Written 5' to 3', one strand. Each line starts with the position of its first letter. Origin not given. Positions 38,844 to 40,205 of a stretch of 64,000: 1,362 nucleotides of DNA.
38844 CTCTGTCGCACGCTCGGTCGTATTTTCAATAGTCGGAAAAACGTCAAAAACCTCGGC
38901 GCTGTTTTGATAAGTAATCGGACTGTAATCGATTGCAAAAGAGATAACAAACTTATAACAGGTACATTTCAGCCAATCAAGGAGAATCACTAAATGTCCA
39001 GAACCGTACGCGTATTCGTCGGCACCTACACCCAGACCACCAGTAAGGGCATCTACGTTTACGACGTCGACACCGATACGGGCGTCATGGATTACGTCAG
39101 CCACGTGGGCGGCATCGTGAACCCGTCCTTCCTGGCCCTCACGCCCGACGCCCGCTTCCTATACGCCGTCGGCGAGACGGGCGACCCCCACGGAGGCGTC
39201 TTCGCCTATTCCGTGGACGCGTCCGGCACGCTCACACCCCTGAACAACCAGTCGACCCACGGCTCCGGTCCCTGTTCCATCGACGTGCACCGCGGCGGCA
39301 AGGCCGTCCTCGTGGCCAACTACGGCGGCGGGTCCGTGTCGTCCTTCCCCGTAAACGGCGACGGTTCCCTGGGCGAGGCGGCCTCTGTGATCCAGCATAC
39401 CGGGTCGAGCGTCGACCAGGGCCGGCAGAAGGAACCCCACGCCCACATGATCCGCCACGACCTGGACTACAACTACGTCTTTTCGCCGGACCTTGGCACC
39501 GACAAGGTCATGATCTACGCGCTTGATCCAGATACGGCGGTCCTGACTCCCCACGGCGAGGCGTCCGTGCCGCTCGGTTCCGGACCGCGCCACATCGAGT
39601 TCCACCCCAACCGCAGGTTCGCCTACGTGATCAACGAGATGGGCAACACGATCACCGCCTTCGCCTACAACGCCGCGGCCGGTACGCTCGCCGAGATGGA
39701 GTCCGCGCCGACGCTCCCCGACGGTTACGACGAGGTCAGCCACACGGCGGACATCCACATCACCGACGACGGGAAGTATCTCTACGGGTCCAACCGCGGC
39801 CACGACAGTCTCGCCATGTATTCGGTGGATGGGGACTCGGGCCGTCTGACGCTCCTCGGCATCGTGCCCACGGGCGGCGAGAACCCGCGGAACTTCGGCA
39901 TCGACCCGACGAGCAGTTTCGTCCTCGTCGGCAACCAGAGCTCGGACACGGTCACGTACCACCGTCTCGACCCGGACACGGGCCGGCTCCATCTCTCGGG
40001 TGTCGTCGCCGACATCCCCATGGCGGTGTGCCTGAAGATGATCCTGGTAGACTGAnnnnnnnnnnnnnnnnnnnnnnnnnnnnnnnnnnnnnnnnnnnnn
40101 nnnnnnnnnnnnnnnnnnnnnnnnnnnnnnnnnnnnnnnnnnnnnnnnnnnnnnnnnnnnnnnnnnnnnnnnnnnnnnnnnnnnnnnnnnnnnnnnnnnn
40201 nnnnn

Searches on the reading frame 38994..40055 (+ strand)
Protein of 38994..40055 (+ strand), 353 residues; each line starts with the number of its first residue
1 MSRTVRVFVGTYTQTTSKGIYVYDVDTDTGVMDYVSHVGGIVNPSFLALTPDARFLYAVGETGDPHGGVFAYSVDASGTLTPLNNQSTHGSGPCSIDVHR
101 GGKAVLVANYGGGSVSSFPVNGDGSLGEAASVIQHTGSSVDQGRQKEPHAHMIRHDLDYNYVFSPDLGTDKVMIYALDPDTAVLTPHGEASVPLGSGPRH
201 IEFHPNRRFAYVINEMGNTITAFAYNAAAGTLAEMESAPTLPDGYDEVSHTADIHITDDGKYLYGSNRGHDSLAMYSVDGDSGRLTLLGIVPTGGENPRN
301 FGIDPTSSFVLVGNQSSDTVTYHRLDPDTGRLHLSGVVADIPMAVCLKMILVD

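Call 15: search_protein_families(library=pfam, proteins=[window:38994-40055:+], max_evalue=0.001)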
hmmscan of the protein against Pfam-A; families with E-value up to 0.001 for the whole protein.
window:38994-40055:+ (353 aa): 2 families
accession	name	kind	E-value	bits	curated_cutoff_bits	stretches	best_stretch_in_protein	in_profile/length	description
PF10282.15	Lactonase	-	1.9e-118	396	21.7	1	7-348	2-343/344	Lactonase, 7-bladed beta-propeller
PF08450.18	SGL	-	0.0003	20.9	26.3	0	201-245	139-183/246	SMP-30/Gluconolactonase/LRE-like region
